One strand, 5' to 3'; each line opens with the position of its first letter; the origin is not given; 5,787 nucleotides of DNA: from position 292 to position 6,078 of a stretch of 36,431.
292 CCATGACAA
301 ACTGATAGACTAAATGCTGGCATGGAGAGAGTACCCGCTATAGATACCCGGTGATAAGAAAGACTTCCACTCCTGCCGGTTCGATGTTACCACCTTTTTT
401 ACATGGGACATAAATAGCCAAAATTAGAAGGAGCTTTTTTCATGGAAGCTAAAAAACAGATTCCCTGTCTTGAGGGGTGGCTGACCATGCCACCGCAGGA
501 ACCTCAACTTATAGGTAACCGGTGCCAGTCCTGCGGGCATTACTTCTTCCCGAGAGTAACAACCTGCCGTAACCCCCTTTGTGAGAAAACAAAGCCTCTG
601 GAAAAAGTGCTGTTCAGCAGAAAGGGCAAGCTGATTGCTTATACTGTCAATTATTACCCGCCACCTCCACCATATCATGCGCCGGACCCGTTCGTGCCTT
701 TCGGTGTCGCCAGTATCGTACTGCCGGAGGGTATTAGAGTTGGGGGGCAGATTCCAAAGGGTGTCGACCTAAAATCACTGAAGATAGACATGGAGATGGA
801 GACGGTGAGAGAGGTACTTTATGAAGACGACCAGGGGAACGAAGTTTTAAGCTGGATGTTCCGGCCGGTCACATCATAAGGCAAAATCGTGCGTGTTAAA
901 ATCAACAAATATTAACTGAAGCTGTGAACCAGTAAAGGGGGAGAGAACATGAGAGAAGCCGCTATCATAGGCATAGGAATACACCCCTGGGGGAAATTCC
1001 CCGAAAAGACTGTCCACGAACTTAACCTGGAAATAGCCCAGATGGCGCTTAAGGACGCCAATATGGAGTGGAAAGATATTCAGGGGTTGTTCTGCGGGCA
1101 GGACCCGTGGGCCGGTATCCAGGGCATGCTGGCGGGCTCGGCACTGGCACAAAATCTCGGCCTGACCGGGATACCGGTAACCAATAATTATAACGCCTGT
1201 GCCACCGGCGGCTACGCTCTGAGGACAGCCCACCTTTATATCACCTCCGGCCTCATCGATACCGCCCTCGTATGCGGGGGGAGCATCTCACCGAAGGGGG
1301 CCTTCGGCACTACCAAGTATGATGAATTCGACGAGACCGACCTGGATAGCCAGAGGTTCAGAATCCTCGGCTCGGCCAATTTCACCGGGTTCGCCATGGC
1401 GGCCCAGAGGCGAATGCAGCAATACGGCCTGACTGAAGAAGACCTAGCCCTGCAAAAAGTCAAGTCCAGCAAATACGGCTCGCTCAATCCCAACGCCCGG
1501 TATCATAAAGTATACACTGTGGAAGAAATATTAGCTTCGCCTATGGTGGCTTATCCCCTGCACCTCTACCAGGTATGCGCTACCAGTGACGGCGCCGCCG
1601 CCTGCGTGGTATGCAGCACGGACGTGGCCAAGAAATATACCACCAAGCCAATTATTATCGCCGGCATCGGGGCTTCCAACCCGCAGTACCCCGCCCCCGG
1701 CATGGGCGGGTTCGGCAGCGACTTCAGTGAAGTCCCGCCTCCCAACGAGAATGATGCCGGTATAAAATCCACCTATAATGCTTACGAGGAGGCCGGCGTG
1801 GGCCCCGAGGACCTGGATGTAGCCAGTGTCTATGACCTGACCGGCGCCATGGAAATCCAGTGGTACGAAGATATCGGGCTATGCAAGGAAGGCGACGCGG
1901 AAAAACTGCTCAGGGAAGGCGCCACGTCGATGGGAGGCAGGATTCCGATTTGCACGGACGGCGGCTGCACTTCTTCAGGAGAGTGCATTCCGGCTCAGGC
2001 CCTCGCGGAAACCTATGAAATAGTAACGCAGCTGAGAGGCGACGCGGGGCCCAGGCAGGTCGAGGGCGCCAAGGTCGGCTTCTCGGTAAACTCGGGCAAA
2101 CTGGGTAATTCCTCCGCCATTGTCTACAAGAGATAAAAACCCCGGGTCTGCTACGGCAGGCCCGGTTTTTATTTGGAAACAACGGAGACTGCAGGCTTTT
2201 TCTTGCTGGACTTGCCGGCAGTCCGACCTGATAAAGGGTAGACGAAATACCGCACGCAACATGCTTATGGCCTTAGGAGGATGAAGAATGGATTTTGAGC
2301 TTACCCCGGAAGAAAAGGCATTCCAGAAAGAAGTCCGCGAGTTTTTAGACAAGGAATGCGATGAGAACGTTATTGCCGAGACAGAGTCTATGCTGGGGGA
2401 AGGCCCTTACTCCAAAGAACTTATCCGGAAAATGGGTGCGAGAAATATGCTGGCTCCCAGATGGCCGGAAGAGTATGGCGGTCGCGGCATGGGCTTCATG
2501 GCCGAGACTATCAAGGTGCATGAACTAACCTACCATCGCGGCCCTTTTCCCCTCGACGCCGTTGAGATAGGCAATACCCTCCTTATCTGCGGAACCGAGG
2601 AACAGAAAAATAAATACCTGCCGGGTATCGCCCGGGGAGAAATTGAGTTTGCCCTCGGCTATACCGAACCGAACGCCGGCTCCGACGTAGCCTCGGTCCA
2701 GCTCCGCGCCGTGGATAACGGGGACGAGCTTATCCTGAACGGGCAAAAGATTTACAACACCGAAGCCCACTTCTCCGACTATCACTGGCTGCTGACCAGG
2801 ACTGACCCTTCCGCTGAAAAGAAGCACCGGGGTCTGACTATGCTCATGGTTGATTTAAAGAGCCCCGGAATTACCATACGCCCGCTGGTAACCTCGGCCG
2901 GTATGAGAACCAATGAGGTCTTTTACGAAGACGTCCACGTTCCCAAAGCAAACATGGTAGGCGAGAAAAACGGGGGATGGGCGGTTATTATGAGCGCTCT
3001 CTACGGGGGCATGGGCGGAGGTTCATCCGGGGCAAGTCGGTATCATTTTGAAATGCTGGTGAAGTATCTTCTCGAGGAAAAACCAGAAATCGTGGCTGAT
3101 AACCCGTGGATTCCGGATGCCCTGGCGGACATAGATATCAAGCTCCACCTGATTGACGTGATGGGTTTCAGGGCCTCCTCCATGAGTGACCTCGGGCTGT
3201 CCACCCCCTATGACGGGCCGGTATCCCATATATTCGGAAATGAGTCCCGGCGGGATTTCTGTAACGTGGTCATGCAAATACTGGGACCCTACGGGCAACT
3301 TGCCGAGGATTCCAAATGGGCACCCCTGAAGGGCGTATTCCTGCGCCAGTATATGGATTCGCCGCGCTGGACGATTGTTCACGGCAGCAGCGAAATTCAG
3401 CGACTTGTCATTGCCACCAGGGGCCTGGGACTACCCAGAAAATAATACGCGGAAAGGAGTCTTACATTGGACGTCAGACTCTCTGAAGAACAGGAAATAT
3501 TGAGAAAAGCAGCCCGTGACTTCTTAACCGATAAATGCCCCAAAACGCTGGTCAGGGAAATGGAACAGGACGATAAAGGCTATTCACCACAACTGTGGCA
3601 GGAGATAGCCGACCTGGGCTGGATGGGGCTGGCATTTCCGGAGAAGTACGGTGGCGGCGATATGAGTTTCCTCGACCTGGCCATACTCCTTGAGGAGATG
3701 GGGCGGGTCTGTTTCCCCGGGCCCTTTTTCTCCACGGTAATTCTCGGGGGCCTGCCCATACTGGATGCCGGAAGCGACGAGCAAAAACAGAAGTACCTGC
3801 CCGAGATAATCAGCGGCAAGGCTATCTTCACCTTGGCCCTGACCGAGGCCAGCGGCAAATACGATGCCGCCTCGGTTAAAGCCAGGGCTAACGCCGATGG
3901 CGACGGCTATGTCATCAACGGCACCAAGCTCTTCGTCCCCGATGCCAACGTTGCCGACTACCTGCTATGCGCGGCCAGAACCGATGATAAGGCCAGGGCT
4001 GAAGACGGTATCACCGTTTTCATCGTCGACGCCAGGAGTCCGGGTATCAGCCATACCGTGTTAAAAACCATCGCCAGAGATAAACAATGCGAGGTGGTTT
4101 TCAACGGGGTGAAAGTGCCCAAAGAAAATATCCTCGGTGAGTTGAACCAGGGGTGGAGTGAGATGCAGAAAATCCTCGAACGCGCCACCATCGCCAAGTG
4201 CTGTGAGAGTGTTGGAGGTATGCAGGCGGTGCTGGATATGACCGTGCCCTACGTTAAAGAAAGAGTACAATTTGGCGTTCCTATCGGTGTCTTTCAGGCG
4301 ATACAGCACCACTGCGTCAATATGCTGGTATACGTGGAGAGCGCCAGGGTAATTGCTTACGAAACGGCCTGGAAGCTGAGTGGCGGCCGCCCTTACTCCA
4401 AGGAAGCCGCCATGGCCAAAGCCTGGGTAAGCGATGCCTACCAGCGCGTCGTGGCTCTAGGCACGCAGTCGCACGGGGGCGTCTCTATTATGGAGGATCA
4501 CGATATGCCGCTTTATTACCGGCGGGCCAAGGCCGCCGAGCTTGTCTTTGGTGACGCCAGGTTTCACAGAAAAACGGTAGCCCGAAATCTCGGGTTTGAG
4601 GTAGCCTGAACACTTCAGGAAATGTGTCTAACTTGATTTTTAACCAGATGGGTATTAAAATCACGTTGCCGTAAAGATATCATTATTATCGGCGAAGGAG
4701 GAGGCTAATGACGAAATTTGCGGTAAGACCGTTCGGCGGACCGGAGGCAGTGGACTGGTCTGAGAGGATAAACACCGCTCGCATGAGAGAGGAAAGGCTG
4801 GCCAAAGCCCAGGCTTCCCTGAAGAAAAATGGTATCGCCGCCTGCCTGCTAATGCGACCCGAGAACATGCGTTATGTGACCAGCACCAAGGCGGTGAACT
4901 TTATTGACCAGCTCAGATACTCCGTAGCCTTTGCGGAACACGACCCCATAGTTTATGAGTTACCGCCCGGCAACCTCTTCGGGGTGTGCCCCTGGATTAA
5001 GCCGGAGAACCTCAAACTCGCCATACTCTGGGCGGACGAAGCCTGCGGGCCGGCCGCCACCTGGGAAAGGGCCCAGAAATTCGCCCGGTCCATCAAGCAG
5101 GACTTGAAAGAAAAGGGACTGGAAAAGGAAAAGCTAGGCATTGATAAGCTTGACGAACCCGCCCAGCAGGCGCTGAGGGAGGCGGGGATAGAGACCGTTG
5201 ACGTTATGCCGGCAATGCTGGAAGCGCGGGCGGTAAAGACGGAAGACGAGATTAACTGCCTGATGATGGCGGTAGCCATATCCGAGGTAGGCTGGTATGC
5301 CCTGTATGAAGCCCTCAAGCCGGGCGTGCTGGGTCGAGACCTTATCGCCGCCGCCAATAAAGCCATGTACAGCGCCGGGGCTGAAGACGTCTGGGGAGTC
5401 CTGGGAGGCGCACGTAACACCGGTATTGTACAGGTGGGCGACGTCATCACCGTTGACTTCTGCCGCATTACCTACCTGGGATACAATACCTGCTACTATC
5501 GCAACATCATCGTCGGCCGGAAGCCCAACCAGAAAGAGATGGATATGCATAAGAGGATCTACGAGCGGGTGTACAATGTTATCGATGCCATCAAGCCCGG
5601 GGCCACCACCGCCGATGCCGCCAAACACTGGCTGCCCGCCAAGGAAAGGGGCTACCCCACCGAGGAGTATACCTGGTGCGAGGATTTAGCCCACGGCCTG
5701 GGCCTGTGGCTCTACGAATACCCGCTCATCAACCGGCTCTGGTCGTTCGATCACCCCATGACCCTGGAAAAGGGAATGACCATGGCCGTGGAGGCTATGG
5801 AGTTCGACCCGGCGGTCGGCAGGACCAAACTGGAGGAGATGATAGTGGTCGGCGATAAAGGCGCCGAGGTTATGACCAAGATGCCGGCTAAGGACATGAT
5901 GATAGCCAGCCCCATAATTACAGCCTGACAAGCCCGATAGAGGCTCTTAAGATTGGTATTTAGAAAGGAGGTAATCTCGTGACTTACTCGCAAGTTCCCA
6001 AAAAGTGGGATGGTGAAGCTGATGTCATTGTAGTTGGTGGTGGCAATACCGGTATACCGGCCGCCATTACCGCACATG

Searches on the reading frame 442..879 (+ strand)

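Call 4: search_protein_families(library=pfam, proteins=[window:442-879:+])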
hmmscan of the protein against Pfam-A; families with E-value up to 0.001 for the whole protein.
window:442-879:+ (145 aa): 2 families
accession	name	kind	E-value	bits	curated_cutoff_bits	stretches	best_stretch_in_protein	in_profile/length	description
PF01796.24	OB_ChsH2_C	-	9.7e-09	35.5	27.1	1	57-121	3-62/65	ChsH2, C-terminal OB-fold domain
PF12172.15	zf-ChsH2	-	6.3e-05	23.1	23.2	1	18-45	4-29/37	ChsH2, rubredoxin-like zinc ribbon domain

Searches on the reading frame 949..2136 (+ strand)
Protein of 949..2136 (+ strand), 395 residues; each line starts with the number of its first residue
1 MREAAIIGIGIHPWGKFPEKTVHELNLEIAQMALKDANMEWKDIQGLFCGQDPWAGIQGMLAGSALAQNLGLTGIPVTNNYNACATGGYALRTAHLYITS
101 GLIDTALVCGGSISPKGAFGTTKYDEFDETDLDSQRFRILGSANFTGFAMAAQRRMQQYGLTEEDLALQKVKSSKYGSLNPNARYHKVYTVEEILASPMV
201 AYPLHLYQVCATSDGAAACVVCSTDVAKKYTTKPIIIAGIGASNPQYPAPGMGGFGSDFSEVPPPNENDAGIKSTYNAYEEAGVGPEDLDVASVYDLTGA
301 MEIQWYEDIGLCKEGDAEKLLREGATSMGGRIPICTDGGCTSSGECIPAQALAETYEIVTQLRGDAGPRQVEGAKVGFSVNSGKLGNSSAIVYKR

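Call 4: search_protein_families(library=pfam, proteins=[window:949-2136:+])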
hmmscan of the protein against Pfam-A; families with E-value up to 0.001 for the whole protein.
window:949-2136:+ (395 aa): 3 families
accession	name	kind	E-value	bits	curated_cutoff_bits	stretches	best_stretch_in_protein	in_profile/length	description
PF22691.2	Thiolase_C_1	-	3.1e-33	115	28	1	272-391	21-139/144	Thiolase C-terminal domain-like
PF00108.29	Thiolase_N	-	4.5e-08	33.2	26.4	1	15-224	16-259/260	Thiolase, N-terminal domain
PF08545.16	ACP_syn_III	-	3e-05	24.2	24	0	82-113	5-36/80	3-Oxoacyl-[acyl-carrier-protein (ACP)] synthase III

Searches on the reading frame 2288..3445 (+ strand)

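Call 4: search_protein_families(library=pfam, proteins=[window:2288-3445:+])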
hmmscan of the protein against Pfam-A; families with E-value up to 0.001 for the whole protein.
window:2288-3445:+ (385 aa): 3 families
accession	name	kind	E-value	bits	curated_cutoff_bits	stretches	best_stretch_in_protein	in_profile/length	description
PF02771.21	Acyl-CoA_dh_N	-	2.3e-23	83.2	22.9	1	6-118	1-113/113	Acyl-CoA dehydrogenase, N-terminal domain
PF02770.24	Acyl-CoA_dh_M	-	1.6e-19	70.3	33.3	1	122-215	1-96/97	Acyl-CoA dehydrogenase, middle domain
PF00441.29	Acyl-CoA_dh_1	-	1.9e-13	51.2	22.4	1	228-379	1-149/150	Acyl-CoA dehydrogenase, C-terminal domain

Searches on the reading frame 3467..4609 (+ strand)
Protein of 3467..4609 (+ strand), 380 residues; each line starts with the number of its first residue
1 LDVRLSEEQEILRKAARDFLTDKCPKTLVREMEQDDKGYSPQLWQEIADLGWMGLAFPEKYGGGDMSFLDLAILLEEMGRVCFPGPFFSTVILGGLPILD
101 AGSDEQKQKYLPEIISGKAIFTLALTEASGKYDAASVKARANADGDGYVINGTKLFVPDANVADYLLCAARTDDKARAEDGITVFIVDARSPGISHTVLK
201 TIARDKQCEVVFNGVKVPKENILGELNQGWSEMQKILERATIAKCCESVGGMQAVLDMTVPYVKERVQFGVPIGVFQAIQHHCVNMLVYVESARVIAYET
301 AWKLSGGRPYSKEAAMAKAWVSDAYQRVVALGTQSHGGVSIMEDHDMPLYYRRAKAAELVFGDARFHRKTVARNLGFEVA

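Call 4: search_protein_families(library=pfam, proteins=[window:3467-4609:+])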
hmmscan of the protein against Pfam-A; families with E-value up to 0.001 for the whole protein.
window:3467-4609:+ (380 aa): 4 families
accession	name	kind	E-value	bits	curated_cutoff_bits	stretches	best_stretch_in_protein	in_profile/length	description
PF00441.29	Acyl-CoA_dh_1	-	2e-33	116.1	22.4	1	227-375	1-149/150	Acyl-CoA dehydrogenase, C-terminal domain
PF02771.21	Acyl-CoA_dh_N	-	3.6e-30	105.1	22.9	1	6-118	1-113/113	Acyl-CoA dehydrogenase, N-terminal domain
PF02770.24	Acyl-CoA_dh_M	-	1.4e-18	67.3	33.3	1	123-215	2-97/97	Acyl-CoA dehydrogenase, middle domain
PF08028.16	Acyl-CoA_dh_2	-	1.5e-06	29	22.7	1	248-357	7-126/134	Acyl-CoA dehydrogenase, C-terminal domain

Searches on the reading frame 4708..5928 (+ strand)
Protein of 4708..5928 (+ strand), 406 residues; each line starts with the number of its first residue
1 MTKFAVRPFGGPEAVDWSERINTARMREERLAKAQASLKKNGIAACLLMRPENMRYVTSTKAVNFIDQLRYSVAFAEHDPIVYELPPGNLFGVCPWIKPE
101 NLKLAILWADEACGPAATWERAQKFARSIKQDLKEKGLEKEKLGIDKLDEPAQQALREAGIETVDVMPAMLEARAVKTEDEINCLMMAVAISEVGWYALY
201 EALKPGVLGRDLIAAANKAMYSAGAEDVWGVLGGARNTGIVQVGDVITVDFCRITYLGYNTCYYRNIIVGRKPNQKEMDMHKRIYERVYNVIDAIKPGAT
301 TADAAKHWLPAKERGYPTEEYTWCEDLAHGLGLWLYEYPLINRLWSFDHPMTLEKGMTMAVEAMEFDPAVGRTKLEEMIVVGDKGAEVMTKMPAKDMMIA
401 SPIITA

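Call 4: search_protein_families(library=pfam, proteins=[window:4708-5928:+])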
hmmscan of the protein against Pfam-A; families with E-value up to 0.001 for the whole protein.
window:4708-5928:+ (406 aa): 2 families
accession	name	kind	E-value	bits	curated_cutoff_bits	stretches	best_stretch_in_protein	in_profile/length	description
PF00557.29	Peptidase_M24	-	6.3e-17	62.5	23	1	156-382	3-207/208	Metallopeptidase family M24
PF01321.24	Creatinase_N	-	1.2e-05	26.3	22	1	30-176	1-128/128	Creatinase/Prolidase N-terminal domain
